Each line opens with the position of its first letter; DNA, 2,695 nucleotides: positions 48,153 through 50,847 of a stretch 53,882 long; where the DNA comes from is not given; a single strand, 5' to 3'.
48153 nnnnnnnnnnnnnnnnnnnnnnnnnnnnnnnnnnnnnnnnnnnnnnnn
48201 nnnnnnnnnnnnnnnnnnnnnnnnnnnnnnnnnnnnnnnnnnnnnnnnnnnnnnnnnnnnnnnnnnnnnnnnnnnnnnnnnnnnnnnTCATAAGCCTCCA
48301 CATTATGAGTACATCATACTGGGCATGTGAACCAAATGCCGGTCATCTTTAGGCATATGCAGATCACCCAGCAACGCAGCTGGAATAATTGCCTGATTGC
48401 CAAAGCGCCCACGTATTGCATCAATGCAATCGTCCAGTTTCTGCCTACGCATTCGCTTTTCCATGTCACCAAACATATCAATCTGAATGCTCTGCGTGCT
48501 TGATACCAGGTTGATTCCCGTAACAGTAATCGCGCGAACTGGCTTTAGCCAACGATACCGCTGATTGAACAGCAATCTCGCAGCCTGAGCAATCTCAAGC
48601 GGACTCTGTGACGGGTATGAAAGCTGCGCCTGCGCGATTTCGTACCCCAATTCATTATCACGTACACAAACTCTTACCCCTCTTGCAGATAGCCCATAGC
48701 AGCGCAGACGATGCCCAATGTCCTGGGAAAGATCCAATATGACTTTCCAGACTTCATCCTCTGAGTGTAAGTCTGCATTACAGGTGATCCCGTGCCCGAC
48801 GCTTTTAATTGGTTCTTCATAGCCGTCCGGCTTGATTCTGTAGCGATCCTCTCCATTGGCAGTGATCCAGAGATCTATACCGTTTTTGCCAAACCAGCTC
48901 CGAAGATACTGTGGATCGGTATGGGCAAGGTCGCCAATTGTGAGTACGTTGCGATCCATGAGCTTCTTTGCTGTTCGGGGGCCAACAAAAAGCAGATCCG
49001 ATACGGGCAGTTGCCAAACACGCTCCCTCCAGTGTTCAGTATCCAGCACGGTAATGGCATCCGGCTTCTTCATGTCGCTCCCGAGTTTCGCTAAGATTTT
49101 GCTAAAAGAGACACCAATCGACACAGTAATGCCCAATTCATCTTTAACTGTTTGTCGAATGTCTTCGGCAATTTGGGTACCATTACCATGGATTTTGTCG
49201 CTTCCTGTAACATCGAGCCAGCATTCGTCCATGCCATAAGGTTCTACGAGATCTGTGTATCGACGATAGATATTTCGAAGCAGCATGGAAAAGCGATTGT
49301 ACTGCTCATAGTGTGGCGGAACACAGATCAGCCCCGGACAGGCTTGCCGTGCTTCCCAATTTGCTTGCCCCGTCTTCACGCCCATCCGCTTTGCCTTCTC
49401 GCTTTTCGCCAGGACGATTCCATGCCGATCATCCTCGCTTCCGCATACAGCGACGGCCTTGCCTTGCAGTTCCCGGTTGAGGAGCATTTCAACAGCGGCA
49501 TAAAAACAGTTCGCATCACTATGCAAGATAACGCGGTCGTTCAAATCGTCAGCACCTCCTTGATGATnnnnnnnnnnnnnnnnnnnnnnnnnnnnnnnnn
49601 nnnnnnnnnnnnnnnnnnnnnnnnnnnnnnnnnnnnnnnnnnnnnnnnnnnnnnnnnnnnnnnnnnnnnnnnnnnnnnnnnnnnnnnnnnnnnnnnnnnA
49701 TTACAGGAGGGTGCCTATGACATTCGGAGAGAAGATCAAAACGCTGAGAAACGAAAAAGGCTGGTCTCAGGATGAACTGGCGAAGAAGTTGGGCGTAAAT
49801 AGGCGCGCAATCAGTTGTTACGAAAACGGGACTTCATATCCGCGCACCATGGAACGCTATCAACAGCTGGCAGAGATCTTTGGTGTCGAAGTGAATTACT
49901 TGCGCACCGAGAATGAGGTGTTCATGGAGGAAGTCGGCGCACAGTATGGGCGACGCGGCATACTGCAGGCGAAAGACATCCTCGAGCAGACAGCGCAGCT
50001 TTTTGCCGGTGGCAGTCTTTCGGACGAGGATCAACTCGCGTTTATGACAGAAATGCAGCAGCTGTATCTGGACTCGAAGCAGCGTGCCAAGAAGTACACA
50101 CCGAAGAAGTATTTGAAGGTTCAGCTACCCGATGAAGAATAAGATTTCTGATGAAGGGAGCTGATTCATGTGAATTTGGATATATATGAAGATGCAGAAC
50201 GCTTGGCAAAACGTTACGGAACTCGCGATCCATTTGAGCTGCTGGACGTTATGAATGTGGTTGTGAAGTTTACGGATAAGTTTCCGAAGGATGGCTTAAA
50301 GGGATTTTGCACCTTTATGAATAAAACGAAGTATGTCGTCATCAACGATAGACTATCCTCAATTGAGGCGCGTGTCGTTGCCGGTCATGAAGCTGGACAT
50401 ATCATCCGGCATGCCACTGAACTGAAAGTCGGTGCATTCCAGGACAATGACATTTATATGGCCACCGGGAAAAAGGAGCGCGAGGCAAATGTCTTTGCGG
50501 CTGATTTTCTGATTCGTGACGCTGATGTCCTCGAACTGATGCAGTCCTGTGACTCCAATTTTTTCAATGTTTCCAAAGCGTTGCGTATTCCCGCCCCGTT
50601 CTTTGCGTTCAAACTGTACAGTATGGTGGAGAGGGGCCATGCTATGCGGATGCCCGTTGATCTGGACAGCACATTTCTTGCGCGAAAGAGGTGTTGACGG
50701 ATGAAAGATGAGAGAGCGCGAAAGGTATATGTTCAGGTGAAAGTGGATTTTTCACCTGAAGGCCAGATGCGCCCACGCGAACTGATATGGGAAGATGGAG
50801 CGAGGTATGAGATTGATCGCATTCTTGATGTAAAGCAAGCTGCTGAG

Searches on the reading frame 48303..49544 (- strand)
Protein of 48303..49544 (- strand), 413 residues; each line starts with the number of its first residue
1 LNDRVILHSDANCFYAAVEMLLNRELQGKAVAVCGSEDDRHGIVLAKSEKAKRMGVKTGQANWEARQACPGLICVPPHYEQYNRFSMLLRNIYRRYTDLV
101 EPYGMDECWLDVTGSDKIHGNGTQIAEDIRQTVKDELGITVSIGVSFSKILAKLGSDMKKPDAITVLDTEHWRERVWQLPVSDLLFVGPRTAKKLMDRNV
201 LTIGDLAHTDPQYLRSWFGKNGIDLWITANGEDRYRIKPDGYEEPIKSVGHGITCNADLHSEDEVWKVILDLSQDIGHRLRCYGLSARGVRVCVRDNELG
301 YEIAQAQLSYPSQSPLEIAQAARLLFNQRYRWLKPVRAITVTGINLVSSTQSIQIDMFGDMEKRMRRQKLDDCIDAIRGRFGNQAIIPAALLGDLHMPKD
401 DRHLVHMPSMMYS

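Call 7: search_protein_families(library=pfam, proteins=[window:48303-49544:-], max_evalue=0.01)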
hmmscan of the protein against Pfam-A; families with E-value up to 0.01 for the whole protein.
window:48303-49544:- (413 aa): 3 families
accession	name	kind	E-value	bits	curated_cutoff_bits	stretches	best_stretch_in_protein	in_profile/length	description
PF00817.25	IMS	-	4.5e-43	147.1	23.2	1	10-157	2-148/148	impB/mucB/samB family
PF11799.13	IMS_C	-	2.7e-17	63.6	20.7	1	247-357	2-109/109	impB/mucB/samB family C-terminal domain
PF21999.2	IMS_HHH_1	-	4.6e-05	24.2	27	1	187-233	6-53/53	DNA polymerase-iota, thumb domain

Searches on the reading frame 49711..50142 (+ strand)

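Call 93: search_protein_families(library=pfam, proteins=[window:49711-50142:+], max_evalue=0.001)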
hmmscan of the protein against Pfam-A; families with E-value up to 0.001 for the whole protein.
window:49711-50142:+ (143 aa): 4 families
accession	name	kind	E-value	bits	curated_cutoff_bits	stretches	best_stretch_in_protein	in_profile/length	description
PF01381.28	HTH_3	-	3.2e-13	50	23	1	9-64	1-55/55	Helix-turn-helix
PF12844.13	HTH_19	-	1.5e-12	47.6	30.2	1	6-66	1-60/64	Helix-turn-helix domain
PF13560.12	HTH_31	-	5.7e-10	39.8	27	1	5-60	2-57/64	Helix-turn-helix domain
PF08279.18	HTH_11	-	7.9e-05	22.9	25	1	9-34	6-32/55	HTH domain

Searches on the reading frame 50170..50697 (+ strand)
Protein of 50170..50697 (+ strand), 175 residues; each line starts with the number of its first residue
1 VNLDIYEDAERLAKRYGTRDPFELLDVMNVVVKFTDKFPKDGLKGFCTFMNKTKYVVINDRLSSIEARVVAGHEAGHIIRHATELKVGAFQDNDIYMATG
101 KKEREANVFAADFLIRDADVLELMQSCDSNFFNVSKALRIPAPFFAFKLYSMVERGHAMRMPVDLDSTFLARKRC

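Call 93: search_protein_families(library=pfam, proteins=[window:50170-50697:+], max_evalue=0.001)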
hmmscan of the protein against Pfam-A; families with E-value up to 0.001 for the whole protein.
window:50170-50697:+ (175 aa): 1 family
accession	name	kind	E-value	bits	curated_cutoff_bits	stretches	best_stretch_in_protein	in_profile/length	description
PF06114.19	Peptidase_M78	-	6.7e-13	49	22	1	32-126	8-98/123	IrrE N-terminal-like domain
